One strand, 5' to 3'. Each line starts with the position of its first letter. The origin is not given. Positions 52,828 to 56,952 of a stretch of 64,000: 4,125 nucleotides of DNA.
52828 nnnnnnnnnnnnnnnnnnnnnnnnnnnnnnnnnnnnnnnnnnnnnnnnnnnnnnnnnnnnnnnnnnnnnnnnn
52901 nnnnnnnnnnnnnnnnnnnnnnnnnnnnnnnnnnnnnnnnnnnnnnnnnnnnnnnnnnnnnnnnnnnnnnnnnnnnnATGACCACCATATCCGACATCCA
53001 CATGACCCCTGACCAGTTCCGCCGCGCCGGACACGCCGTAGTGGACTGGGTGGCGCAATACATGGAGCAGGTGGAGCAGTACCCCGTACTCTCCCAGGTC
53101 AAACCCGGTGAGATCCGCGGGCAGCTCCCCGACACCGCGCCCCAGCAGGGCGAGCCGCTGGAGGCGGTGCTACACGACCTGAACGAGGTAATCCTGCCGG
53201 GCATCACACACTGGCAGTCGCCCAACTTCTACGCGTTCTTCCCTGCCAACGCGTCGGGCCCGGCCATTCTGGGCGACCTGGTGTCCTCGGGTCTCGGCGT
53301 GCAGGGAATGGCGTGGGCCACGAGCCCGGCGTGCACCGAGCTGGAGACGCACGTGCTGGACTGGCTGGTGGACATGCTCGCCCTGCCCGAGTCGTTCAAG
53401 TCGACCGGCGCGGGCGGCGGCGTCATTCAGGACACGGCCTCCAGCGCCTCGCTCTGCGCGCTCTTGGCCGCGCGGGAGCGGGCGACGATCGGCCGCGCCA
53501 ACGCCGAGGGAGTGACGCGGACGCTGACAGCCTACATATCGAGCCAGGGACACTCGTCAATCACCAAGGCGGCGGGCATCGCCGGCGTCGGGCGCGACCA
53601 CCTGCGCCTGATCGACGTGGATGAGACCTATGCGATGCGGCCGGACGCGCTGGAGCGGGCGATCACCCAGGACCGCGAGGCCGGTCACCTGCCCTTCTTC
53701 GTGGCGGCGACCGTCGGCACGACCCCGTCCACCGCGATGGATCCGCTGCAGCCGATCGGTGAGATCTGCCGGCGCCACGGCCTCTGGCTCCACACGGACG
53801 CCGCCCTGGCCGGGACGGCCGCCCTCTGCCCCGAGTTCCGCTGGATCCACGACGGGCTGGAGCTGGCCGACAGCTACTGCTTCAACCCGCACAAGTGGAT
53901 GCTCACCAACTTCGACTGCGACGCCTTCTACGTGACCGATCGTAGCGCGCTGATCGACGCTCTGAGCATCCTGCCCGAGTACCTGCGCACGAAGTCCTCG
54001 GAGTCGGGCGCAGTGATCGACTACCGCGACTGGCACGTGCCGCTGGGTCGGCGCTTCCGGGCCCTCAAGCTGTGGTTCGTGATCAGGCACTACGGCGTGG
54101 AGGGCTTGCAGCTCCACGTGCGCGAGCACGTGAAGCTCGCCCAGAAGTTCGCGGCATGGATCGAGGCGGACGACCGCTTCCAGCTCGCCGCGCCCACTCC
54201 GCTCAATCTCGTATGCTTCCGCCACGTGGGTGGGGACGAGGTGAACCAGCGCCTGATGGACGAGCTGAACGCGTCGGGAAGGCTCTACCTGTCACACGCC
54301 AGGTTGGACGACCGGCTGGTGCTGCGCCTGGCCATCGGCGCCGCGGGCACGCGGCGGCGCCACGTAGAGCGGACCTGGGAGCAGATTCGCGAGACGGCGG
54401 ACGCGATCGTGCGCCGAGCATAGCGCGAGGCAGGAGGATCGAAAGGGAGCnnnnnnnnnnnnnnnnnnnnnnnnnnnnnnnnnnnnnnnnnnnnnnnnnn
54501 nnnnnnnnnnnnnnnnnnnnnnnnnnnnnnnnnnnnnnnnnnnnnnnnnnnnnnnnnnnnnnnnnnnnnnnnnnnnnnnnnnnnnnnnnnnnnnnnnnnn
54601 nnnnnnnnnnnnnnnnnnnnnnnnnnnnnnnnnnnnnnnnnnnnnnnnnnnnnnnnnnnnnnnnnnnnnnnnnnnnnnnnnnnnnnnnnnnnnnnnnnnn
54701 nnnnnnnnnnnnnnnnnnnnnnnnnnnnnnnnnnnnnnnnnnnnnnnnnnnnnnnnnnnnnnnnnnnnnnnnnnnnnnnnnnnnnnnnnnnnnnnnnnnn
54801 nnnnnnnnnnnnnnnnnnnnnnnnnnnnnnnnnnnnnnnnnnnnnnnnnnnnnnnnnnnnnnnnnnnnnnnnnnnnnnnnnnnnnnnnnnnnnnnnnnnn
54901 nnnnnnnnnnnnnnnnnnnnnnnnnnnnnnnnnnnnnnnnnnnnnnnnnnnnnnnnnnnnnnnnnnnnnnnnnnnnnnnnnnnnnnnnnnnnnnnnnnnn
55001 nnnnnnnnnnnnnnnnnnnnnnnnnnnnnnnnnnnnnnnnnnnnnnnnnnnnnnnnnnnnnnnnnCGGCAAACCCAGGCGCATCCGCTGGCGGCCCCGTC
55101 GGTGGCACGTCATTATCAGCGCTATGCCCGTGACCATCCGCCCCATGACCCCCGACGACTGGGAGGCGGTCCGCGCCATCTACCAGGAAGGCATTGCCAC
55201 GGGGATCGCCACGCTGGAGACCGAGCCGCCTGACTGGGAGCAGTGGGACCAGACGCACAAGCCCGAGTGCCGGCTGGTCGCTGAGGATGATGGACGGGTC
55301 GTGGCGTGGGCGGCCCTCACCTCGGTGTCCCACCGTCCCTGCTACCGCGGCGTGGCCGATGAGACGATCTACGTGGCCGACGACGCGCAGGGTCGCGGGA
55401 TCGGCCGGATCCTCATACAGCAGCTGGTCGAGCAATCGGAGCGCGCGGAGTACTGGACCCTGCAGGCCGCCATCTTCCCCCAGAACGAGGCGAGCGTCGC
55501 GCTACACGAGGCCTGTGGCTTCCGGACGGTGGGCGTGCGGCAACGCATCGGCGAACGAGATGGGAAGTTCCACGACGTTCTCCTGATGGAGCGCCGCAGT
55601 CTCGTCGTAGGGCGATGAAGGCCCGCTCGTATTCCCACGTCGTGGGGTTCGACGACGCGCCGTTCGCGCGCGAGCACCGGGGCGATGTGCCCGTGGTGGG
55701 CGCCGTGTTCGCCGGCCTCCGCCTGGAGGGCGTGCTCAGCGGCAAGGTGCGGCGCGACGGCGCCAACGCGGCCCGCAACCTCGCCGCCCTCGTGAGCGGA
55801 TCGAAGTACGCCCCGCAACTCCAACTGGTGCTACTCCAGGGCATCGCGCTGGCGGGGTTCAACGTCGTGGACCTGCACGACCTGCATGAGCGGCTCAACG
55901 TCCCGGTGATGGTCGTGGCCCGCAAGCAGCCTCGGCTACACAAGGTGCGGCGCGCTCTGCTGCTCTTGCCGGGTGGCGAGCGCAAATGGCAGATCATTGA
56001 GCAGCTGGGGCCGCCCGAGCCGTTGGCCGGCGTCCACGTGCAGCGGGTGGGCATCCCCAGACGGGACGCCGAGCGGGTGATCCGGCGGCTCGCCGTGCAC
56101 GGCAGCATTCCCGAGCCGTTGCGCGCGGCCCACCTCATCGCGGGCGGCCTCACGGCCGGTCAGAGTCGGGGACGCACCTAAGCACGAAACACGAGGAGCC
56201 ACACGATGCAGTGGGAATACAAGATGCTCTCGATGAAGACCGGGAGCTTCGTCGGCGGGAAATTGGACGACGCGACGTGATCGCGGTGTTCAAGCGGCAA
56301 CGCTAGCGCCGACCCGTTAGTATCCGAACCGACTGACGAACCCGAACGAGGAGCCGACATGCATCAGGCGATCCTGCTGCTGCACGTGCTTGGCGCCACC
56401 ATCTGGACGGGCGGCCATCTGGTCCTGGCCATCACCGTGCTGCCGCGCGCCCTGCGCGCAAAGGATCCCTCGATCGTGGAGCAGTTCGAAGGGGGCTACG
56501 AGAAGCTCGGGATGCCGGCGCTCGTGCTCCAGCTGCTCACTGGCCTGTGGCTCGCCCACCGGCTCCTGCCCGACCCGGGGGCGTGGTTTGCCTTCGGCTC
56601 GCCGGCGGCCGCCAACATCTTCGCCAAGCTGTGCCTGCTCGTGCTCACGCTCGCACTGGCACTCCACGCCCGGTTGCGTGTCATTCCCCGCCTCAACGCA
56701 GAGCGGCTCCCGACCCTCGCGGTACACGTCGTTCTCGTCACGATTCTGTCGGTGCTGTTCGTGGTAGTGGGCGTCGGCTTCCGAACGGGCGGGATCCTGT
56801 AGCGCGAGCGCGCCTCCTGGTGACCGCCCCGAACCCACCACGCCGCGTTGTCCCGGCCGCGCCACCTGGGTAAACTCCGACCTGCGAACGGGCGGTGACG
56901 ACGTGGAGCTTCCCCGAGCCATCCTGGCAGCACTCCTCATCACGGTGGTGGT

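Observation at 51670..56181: Compact GNAT / methyltransferase / aromatic amino-acid decarboxylase / methyltransferase / PAT-type acetyltransferase / DUF99 cluster: candidate arylalkylamine-modifying pathway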

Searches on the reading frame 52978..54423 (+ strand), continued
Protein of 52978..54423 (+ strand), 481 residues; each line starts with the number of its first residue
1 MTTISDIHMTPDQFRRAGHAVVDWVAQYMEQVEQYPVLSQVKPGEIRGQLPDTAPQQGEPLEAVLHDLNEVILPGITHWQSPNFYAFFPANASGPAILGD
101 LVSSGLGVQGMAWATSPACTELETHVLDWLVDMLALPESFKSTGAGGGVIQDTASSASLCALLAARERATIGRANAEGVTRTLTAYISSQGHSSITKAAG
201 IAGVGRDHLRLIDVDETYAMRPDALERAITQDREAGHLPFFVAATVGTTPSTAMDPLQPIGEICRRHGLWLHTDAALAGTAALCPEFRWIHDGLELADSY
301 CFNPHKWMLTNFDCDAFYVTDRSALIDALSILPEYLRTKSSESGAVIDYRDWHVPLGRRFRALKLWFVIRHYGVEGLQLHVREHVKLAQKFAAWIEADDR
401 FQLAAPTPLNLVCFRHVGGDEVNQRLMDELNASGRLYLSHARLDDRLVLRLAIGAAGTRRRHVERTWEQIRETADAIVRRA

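Call 47: search_protein_families(library=ncbifam, proteins=[L024:7144-7908:+, L164:4433-5041:+, L073:9476-10216:-], max_evalue=0.001)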
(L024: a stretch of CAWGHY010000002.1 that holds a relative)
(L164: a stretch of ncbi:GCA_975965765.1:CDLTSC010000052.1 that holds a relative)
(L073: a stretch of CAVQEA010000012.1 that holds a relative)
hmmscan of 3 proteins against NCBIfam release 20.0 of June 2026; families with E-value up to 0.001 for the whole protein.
L024:7144-7908:+ (255 aa): 10 families
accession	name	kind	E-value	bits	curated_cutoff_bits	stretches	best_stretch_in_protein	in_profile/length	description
TIGR02072.1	BioC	equivalog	9.1e-09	35.5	184.95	1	30-137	24-130/244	malonyl-ACP O-methyltransferase BioC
NF045667.1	MTase_DVU1556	equivalog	1.5e-08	34.4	155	1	31-139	12-119/213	DVU_1556 family methyltransferase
NF001241.0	PRK00216.1-2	equivalog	4.9e-08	32.9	327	1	37-140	47-148/231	demethylmenaquinone methyltransferase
TIGR01934.1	MenG_MenH_UbiE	subfamily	5.3e-08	32.4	158.35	1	41-140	39-142/223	ubiquinone/menaquinone biosynthesis methyltransferase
NF001240.0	PRK00216.1-1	equivalog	7.2e-07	28.5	378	1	38-140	60-169/251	bifunctional demethylmenaquinone methyltransferase/2-methoxy-6-polyprenyl-1,4-benzoquinol methylase UbiE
NF001244.0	PRK00216.1-5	equivalog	1.1e-06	28.1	216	1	40-140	47-154/236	bifunctional demethylmenaquinone methyltransferase/2-methoxy-6-polyprenyl-1,4-benzoquinol methylase UbiE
NF052510.1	methyltran_MpqE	exception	3.5e-06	26.6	335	1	42-142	47-154/234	methyl-plastoquinone biosynthesis methyltransferase MpqE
NF047649.1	MTase_UXPK_star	exception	0.00011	21.3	460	1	39-138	75-180/283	methyltransferase/UXPK-star double selenoprotein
NF041537.1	ArsM_AhpD_UU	exception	0.00011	21.1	510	1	43-138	78-179/345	arsenite methyltransferase/AhpD domain selenoprotein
NF043040.1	corrin_prot_MT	hypoth_equivalog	0.00046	19.7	180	0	42-112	42-117/216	corrinoid protein-associated methyltransferase CpaM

L164:4433-5041:+ (202 aa): 12 families
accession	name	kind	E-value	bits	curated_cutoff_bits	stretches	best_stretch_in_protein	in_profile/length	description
NF008992.0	PRK12335.1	equivalog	1.1e-13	51.1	303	1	23-106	111-193/289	SAM-dependent methyltransferase TehB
TIGR00477.1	tehB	equivalog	4.2e-13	49.2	219.5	1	26-105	65-143/238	tellurite resistance methyltransferase TehB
NF008405.0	PRK11207.1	equivalog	1.1e-11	44.6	218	1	21-96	17-93/198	tellurite resistance methyltransferase TehB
NF041820.1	daptide_MTase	equivalog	2.4e-09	37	175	1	27-139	30-147/243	daptide-type RiPP biosynthesis methyltransferase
NF045649.1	2X_seleno_MduS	exception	3.4e-08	32.9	380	1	6-86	10-95/338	methyltransferase domain-containing selenoprotein MduS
NF043040.1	corrin_prot_MT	hypoth_equivalog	1.1e-07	31.6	180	1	34-134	41-147/216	corrinoid protein-associated methyltransferase CpaM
NF041255.1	mycofact_MftM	equivalog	8.5e-06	25.3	200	1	29-117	134-224/289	mycofactocin oligosaccharide methyltransferase MftM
TIGR02021.1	BchM-ChlM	equivalog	0.00014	21.4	158.9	1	35-106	55-125/218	magnesium protoporphyrin IX methyltransferase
TIGR01983.1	UbiG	equivalog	0.00028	20.3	102.95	1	33-134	48-151/228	bifunctional 2-polyprenyl-6-hydroxyphenol methylase/3-demethylubiquinol 3-O-methyltransferase UbiG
NF011529.0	PRK14968.1-3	equivalog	0.00032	20.2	162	1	35-105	35-104/198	putative methyltransferase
NF008264.0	PRK11036.1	equivalog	0.00077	19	366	1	37-92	47-102/261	tRNA uridine 5-oxyacetic acid(34) methyltransferase CmoM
NF051855.1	GlySarMtaseBact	equivalog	0.00082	19.1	350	1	24-133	43-157/259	glycine/sarcosine N-methyltransferase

L073:9476-10216:- (247 aa): 9 families
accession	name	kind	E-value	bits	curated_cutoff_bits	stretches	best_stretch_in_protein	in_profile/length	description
TIGR00740.1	TIGR00740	equivalog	9.8e-70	234.9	193.3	1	11-247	2-239/239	carboxy-S-adenosyl-L-methionine synthase CmoA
NF011995.0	PRK15451.1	equivalog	8.9e-49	166.2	285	1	11-247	5-242/247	carboxy-S-adenosyl-L-methionine synthase CmoA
NF043040.1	corrin_prot_MT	hypoth_equivalog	7.8e-12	45.1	180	1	48-181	27-160/216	corrinoid protein-associated methyltransferase CpaM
NF045667.1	MTase_DVU1556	equivalog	2e-06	27.4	155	1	61-109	21-68/213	DVU_1556 family methyltransferase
TIGR02072.1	BioC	equivalog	1.6e-05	24.8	184.95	1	61-183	33-148/244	malonyl-ACP O-methyltransferase BioC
NF002463.0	PRK01683.1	equivalog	2.9e-05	23.8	297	1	63-106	32-75/258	trans-aconitate 2-methyltransferase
NF001244.0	PRK00216.1-5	equivalog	0.0001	21.7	216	1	62-169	48-155/236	bifunctional demethylmenaquinone methyltransferase/2-methoxy-6-polyprenyl-1,4-benzoquinol methylase UbiE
NF010703.0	PRK14103.1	equivalog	0.00017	21.1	320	1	62-152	29-110/256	trans-aconitate 2-methyltransferase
TIGR01934.1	MenG_MenH_UbiE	subfamily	0.00018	20.9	158.35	1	62-178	39-152/223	ubiquinone/menaquinone biosynthesis methyltransferase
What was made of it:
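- Tried and rejected: It is CmoA (tRNA modification) on the opposite strand (call 47).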

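Call 65: search_protein_families(library=pfam, alignment_id=A2, max_evalue=0.0001)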
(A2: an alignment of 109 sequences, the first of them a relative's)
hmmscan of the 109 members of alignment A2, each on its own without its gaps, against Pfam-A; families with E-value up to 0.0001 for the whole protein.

A. member 1, L002:7230-7892:+ (221 aa): 1 family
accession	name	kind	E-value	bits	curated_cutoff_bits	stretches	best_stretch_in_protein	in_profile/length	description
PF00730.31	HhH-GPD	-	4.2e-16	59.7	26.2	1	60-195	3-102/108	HhH-GPD superfamily base excision DNA repair protein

B. families by the number of members that match (of 109 scanned): 122 families (the first 25 are shown)
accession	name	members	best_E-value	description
PF00005.33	ABC_tran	7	7e-28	ABC transporter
PF13304.12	AAA_21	7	1.3e-11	AAA domain, putative AbiEii toxin, Type IV TA system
PF13424.12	TPR_12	4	3.6e-18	Tetratricopeptide repeat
PF00958.27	GMP_synt_C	3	1.6e-43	GMP synthase C terminal domain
PF00117.34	GATase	3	5.9e-43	Glutamine amidotransferase class-I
PF13414.12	TPR_11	3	6.5e-39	TPR repeat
PF07719.23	TPR_2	3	1.9e-38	Tetratricopeptide repeat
PF13432.12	TPR_16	3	1.8e-36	Tetratricopeptide repeat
PF13181.12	TPR_8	3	2.8e-36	Tetratricopeptide repeat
PF14559.12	TPR_19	3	5.5e-31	Tetratricopeptide repeat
PF13431.12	TPR_17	3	6.6e-30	Tetratricopeptide repeat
PF00515.34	TPR_1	3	2.5e-28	Tetratricopeptide repeat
PF13428.12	TPR_14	3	1.3e-25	Tetratricopeptide repeat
PF06182.17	ABC2_membrane_6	3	2.3e-24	ABC-2 family transporter protein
PF13174.12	TPR_6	3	2.3e-17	Tetratricopeptide repeat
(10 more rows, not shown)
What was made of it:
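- The one found, in L073, is the tRNA enzyme CmoA on the opposite strand (calls 47, 65).
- Tried and rejected: It was replaced by a Pfam scan of immediate neighbours (call 65).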

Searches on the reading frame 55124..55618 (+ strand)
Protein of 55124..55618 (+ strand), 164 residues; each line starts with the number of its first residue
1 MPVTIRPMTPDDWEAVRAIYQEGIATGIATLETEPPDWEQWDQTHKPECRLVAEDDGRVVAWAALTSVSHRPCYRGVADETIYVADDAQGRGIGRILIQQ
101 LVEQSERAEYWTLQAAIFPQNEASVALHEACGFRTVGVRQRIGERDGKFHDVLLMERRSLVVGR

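Call 3: search_protein_families(library=pfam, proteins=[window:55124-55618:+], max_evalue=0.01)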
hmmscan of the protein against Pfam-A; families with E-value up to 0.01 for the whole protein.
window:55124-55618:+ (164 aa): 7 families
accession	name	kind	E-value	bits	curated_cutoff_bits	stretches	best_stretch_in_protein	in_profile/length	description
PF00583.31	Acetyltransf_1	-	2.2e-17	63.8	20.7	1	33-133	19-116/116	Acetyltransferase (GNAT) family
PF13508.13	Acetyltransf_7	-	3.2e-11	43.9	27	1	51-134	6-83/84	Acetyltransferase (GNAT) domain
PF13420.13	Acetyltransf_4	-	7.8e-09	36.2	24.3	1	51-152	52-153/155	Acetyltransferase (GNAT) domain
PF13302.13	Acetyltransf_3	-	3.1e-08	34.8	25.4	1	3-134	2-138/138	Acetyltransferase (GNAT) domain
PF13673.13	Acetyltransf_10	-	4.7e-06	27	23.6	1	51-141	34-115/128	Acetyltransferase (GNAT) domain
PF08445.16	FR47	-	2.3e-05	24.7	22.1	1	82-138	27-82/86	FR47-like protein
PF13527.13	Acetyltransf_9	-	0.00044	20.7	25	1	4-69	1-62/127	Acetyltransferase (GNAT) domain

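Call 4: search_protein_families(library=ncbifam, proteins=[window:55124-55618:+], max_evalue=0.01)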
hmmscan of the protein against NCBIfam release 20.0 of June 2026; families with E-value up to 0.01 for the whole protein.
window:55124-55618:+ (164 aa): 17 families
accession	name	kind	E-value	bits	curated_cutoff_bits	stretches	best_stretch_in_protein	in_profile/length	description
NF040503.1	resist_ArsN1a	equivalog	4e-44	150.1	170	1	5-157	1-157/159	arsinothricin resistance N-acetyltransferase ArsN1 family A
NF040504.1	resist_ArsN1b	equivalog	2.4e-28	98.9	210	1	5-153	1-153/159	arsinothricin resistance N-acetyltransferase ArsN1 family B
NF040502.1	PPT_acetyltrans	equivalog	4.1e-20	72.2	300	1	2-158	7-167/183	phosphinothricin N-acetyltransferase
NF007527.0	PRK10140.1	equivalog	5.6e-10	39.3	236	1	3-157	4-160/162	N-acetyltransferase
TIGR01575.1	rimI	equivalog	1.7e-07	31.5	86.4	1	42-142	26-121/132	ribosomal protein S18-alanine N-acetyltransferase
TIGR03585.1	PseH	equivalog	6.5e-07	29.5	93.1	1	54-155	57-155/156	UDP-4-amino-4,6-dideoxy-N-acetyl-beta-L-altrosamine N-acetyltransferase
NF007025.1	PRK09491.1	equivalog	3.5e-06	27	173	1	82-141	68-127/145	ribosomal protein S18-alanine N-acetyltransferase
TIGR03103.1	trio_acet_GNAT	equivalog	1.5e-05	23.8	569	1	3-137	83-216/547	N-acetylglutaminylglutamine synthetase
NF002959.0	PRK03624.1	equivalog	2.5e-05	24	124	1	3-135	7-131/147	GNAT family acetyltransferase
TIGR02406.1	ectoine_EctA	equivalog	8.8e-05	22.6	120.6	1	83-132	73-122/157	diaminobutyrate acetyltransferase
NF007853.0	PRK10562.1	equivalog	0.00038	20.7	125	1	81-138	73-125/146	N-acetyltransferase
NF043067.1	AAC_6p_group_E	equivalog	0.00062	19.7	140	1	80-135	74-129/140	aminoglycoside 6'-N-acetyltransferase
NF007807.0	PRK10514.1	equivalog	0.00095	19.1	134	1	80-139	74-128/147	acetyltransferase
NF033213.1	matur_PanM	equivalog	0.0011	18.7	68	1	82-135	68-123/130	aspartate 1-decarboxylase autocleavage activator PanM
NF058543.1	ActPatMycb56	equivalog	0.0015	17.5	460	1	52-128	196-269/317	acetyltransferase Pat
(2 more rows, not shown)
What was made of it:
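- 55124..55618 (+): PAT/ArsN1-type GNAT, 164 aa. Not part of the AADC core. Forms a pair with Endo_dU. NCBIfam ArsN1 family A 150 bits (cut-off 170), PAT 72 bits (call 4).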

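Call 61: search_solved_structures(query=window:55124-55618:+, max_evalue=1e-8)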
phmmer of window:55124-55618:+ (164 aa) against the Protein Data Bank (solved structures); distinct sequences matched with E-value up to 1e-8: 13.
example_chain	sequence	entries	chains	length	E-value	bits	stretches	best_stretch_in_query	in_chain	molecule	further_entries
5dwm_A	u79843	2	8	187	3.8e-23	85.1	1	2-156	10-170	Phosphinothricin N-acetyltransferase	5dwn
9igk_A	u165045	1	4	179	3.3e-21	78.8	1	3-157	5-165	Phosphinothricin N-acetyltransferase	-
9igl_A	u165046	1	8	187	3.8e-21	78.6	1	3-157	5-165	Phosphinothricin N-acetyltransferase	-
1vhs_A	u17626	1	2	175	7.3e-21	77.7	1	2-157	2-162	similar to phosphinothricin acetyltransferase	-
4j3g_A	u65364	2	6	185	1.3e-18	70.3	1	2-157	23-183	GCN5-related N-acetyltransferase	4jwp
4jxq_A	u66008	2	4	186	3.6e-18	68.9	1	2-157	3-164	Acetyltransferase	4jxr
1yr0_A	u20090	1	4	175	3.9e-17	65.6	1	3-157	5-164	phosphinothricin acetyltransferase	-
5jtf_A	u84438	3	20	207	1.1e-15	60.8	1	3-152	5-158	Putative Phosphinothricin N-acetyltransferase | Phosphinothricin N-acetyltransferase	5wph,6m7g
4mbu_A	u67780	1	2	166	2e-15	60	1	5-151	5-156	Similar to N-acetyltransferase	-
1yvo_A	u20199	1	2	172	8e-15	58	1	3-156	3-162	conserved hypothetical protein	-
2bl1_A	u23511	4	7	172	2.1e-14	56.7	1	4-156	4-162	PUTATIVE PHOSPHINOTHRICIN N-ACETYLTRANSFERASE PA4866 | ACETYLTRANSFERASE PA4866 FROM P. AERUGINOSA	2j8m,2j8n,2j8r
5t7d_A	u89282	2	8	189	2.1e-14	56.7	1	2-153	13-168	Phosphinothricin N-acetyltransferase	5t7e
3dr6_A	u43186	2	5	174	6.4e-12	48.6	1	50-156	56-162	yncA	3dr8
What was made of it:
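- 55124..55618 (+): The top-scoring solved relatives are almost all phosphinothricin N-acetyltransferases (E 4e-23) (call 61).
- On Phosphinothricin N-acetyltransferase / ArsN1: The top-scoring solved relatives are almost all PATs (call 61).
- Closest known: Phosphinothricin N-acetyltransferase / ArsN1 / MddA family. Same: NCBIfam ArsN1 family A scores 150 bits (calls 4, 61).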

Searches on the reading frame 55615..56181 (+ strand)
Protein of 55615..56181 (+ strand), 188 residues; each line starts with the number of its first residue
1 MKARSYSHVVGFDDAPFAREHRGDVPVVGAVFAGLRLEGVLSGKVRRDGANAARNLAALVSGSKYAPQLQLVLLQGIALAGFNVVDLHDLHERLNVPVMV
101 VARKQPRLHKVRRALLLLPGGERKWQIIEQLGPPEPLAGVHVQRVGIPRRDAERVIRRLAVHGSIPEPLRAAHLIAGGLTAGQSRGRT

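Call 3: search_protein_families(library=pfam, proteins=[window:55615-56181:+], max_evalue=0.01)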
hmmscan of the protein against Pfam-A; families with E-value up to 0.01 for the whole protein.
window:55615-56181:+ (188 aa): 1 family
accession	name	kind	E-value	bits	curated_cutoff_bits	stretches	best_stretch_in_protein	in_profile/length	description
PF01949.23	Endo_dU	-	1.7e-53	181.1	32.7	1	7-179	3-181/182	Endonuclease dU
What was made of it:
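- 55615..56181 (+): Endo_dU (DUF99/UPF0215) endonuclease-family protein, 188 aa. Overlaps the PAT-type GNAT by 4 nt. PF01949 E 1.7e-53 (call 3).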

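Call 4: search_protein_families(library=ncbifam, proteins=[window:55615-56181:+], max_evalue=0.01)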
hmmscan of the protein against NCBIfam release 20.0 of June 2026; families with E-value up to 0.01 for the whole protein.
window:55615-56181:+ (188 aa): 2 families
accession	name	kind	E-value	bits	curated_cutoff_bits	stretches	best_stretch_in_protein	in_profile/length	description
NF001977.0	PRK00766.1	equivalog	5.9e-48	162.7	235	1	7-187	10-194/195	hypothetical protein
NF052283.1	EndoDuHalo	equivalog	8.9e-15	54.8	200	1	28-178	24-179/186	endonuclease dU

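Call 62: search_solved_structures(query=window:55615-56181:+, max_evalue=0.001)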
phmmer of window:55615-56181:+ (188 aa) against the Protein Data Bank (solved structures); distinct sequences matched with E-value up to 0.001: 1.
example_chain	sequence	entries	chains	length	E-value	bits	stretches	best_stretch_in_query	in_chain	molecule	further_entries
2qh9_A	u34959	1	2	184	5.8e-28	101.3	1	26-187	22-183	UPF0215 protein AF_1433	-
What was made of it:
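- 55615..56181 (+): Solved relative AF_1433, 2qh9, E 6e-28 (call 62).
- On Endo_dU (PF01949, DUF99/UPF0215): AF_1433 structure E 6e-28 (call 62).
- Endo_dU is a nuclease family (calls 3, 62).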

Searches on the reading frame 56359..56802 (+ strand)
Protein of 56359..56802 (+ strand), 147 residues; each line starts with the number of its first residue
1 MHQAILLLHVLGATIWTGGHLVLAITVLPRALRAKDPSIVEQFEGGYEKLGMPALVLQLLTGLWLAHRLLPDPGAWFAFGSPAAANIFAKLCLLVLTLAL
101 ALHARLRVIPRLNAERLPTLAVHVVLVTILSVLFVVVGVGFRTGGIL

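Call 3: search_protein_families(library=pfam, proteins=[window:56359-56802:+], max_evalue=0.01)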
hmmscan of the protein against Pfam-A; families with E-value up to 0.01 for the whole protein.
window:56359-56802:+ (147 aa): 2 families
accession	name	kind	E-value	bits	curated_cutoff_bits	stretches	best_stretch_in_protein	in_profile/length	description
PF05425.18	CopD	-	3.2e-12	47.2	32.1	1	43-137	3-101/105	Copper resistance protein D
PF10027.14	DUF2269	-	0.00022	21.7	28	1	5-114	3-111/150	Predicted integral membrane protein (DUF2269)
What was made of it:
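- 56359..56802 (+): CopD-family membrane protein. First gene of the conserved downstream backbone (CopD, DUF1207, sortilin/BNR) that shows the whole region is syntenic in this lineage. PF05425 E 3e-12 (call 3).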

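Call 4: search_protein_families(library=ncbifam, proteins=[window:56359-56802:+], max_evalue=0.01)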
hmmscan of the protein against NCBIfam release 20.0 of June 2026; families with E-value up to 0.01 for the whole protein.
window:56359-56802:+ (147 aa): 1 family
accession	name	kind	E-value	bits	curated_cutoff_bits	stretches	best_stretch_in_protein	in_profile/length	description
NF033808.0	copper_CopD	equivalog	1.3e-09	38.1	195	1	1-135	146-283/295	copper homeostasis membrane protein CopD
